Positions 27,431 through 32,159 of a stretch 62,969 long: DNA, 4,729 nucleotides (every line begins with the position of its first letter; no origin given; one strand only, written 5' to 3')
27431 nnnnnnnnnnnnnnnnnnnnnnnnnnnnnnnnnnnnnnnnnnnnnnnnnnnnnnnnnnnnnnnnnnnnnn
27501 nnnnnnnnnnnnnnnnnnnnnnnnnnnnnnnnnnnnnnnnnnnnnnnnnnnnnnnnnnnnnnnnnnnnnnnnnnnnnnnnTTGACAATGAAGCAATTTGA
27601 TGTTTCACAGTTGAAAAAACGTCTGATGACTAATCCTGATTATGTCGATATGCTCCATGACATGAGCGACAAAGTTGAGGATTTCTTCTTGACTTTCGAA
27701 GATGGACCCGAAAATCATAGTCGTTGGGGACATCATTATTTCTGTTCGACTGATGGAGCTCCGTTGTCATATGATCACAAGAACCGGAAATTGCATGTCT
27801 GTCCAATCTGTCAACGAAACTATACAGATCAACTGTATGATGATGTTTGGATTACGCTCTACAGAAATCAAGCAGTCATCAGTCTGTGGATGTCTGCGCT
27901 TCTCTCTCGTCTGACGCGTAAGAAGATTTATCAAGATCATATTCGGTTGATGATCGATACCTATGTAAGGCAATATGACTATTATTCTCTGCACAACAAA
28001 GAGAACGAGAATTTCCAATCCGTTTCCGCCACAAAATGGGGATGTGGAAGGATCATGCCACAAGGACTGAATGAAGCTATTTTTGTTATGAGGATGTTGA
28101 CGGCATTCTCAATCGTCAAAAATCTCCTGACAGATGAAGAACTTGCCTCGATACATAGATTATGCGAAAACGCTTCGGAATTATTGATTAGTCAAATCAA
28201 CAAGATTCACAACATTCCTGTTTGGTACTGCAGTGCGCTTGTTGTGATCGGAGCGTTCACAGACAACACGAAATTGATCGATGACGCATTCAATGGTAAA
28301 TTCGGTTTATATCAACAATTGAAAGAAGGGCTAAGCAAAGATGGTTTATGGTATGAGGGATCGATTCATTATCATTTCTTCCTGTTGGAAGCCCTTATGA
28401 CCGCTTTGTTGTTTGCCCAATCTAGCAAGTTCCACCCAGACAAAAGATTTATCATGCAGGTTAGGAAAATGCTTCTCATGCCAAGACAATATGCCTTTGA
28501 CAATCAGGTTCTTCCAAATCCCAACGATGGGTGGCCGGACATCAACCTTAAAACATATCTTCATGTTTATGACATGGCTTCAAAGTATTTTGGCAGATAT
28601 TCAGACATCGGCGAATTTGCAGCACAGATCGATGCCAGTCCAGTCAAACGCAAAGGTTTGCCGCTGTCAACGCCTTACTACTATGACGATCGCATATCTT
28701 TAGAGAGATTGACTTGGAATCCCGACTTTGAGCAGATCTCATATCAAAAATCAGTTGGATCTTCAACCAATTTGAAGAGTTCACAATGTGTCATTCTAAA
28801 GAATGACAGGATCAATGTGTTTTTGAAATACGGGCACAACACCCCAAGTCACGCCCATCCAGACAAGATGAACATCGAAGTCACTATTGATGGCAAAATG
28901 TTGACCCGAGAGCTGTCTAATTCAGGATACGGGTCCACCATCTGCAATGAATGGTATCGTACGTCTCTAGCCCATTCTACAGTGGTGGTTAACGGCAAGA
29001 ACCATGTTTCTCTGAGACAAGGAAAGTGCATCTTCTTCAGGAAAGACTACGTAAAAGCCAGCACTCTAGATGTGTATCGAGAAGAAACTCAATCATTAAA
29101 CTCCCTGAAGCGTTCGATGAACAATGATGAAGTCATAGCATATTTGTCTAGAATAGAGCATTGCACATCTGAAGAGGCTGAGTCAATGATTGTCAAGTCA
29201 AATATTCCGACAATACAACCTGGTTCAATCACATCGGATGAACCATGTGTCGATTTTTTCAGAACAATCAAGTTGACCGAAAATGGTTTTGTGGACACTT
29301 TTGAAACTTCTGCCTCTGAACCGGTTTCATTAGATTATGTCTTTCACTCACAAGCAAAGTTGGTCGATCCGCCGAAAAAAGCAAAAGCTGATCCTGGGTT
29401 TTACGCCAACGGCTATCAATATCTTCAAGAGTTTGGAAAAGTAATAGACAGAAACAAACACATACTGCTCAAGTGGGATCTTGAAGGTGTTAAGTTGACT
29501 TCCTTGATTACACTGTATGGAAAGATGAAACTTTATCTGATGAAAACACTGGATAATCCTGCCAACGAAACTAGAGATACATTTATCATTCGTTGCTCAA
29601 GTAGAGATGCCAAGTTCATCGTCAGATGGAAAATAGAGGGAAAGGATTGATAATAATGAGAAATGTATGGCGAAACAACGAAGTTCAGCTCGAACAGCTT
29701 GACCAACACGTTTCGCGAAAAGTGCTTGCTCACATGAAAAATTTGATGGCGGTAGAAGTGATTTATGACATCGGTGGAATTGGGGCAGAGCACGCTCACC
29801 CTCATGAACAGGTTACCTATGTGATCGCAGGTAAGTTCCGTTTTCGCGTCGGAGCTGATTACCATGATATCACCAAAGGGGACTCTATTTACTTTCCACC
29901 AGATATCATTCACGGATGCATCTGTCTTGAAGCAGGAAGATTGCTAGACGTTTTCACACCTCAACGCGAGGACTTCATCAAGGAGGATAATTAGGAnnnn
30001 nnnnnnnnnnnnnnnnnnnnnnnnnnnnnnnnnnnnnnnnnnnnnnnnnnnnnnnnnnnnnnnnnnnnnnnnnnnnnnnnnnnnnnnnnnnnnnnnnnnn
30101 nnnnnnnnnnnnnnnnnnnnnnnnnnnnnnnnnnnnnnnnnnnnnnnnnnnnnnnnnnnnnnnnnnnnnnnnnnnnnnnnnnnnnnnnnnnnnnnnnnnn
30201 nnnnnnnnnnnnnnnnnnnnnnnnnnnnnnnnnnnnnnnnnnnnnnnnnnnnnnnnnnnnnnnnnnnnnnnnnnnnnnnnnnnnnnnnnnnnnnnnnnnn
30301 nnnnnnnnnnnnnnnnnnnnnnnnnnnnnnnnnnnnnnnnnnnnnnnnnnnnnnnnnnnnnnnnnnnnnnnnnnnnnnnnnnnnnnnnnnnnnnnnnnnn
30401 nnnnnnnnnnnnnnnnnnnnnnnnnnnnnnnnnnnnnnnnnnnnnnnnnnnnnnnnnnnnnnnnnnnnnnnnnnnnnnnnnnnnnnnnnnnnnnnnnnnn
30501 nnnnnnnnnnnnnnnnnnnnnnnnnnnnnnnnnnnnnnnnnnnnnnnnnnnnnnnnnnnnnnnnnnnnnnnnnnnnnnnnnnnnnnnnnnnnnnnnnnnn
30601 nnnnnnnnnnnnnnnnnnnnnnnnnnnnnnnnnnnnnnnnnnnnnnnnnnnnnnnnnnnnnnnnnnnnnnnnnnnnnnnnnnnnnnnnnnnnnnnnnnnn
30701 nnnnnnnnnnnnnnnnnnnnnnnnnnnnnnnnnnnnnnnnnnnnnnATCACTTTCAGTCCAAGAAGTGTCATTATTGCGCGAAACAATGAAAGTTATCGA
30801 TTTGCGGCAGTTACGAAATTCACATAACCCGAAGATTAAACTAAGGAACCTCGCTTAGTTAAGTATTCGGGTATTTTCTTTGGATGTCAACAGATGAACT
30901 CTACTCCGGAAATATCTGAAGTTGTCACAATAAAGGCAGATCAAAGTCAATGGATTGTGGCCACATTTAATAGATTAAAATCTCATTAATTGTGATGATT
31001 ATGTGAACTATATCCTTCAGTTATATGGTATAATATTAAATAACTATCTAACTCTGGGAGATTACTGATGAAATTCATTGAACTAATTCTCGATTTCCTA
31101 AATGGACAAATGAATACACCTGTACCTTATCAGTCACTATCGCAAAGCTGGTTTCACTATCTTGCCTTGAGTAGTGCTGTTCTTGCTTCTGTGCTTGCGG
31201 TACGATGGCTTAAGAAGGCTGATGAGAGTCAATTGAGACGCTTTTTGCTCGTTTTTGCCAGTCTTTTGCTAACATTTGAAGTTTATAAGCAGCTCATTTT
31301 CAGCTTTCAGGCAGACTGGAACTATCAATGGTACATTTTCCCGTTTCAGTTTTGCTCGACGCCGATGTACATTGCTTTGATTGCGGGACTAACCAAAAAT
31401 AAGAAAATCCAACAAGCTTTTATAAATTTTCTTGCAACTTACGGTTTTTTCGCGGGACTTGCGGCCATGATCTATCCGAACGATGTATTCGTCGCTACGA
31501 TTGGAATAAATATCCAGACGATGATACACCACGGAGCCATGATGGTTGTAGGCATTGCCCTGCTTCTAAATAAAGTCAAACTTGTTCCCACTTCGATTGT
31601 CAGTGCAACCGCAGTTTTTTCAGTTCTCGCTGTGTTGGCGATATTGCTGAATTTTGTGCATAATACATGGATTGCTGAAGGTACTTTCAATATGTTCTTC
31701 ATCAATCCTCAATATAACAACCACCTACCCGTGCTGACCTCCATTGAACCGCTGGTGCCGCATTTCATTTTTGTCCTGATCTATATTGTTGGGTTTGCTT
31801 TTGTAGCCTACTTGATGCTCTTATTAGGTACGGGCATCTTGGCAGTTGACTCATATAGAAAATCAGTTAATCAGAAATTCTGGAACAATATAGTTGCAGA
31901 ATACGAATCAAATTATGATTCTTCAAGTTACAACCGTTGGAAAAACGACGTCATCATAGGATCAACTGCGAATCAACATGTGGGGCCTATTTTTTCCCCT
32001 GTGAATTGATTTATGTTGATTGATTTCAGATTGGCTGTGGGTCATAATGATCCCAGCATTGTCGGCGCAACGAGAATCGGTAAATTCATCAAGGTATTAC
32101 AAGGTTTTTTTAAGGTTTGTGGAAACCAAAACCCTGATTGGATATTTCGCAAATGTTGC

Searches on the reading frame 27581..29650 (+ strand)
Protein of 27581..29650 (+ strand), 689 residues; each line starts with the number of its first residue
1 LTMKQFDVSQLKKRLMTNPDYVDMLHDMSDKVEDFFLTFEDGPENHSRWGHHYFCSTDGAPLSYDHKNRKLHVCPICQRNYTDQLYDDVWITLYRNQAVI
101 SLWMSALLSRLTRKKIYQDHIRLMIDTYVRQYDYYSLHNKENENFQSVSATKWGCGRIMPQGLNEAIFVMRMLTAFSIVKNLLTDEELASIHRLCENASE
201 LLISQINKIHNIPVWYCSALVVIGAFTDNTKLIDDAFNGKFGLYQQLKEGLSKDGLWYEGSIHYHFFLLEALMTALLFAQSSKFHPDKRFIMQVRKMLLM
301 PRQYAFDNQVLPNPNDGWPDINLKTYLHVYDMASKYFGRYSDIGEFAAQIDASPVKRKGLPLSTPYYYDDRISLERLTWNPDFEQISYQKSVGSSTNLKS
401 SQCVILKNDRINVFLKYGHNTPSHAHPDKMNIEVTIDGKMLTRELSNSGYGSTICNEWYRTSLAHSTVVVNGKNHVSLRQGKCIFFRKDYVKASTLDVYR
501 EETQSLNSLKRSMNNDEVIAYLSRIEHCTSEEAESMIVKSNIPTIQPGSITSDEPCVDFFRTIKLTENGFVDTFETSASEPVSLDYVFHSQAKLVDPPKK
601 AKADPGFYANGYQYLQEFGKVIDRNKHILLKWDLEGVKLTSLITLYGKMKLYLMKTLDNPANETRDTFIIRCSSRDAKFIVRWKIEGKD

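Call 3: search_protein_families(library=pfam, proteins=[window:27581-29650:+], max_evalue=1)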
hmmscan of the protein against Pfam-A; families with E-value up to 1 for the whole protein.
window:27581-29650:+ (689 aa): 3 families
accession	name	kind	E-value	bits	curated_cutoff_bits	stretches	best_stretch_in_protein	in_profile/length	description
PF07940.18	Hepar_II_III_C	-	1.8e-09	37.9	24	1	398-480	9-95/237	Heparinase II/III-like, C-terminal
PF05426.18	Alginate_lyase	-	7.7e-09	35.8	22.2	1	103-280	63-242/275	Alginate lyase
PF16889.11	Hepar_II_III_N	-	6.4e-07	29.5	22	1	171-338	165-333/340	Heparinase II/III N-terminus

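Call 4: search_protein_families(library=ncbifam, proteins=[window:27581-29650:+], max_evalue=1)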
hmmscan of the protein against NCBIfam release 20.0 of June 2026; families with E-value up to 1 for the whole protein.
window:27581-29650:+ (689 aa): 3 families
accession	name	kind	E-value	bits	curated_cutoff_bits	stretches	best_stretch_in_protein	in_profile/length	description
NF042990.1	olalg_lyase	equivalog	6.3e-11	41.2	1400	1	104-297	95-285/727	oligoalginate lyase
NF045573.1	Hepsulflyase_CFB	equivalog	2.1e-05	23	700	1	243-349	265-372/651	heparin-sulfate lyase HepC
NF001466.0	PRK00325.1-1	equivalog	0.038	13.1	615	1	204-275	146-220/320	poly(beta-D-mannuronate) lyase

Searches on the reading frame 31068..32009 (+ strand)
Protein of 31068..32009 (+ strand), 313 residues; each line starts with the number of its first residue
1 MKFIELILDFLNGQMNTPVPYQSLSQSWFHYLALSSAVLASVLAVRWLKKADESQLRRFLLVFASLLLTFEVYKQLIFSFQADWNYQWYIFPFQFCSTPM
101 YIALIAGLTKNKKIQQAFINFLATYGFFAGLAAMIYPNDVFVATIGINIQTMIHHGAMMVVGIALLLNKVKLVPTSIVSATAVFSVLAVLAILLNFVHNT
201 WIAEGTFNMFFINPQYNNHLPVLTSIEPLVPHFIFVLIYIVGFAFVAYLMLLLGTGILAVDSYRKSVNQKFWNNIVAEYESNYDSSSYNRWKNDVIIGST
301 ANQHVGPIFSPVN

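Call 70: search_protein_families(library=pfam, proteins=[window:31068-32009:+], max_evalue=0.00001)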
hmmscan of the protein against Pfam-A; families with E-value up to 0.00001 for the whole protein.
window:31068-32009:+ (313 aa): 1 family
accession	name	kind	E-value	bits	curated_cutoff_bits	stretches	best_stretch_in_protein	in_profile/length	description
PF14808.11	TMEM164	-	3.7e-19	69.6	25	1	27-253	3-215/217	TMEM164 family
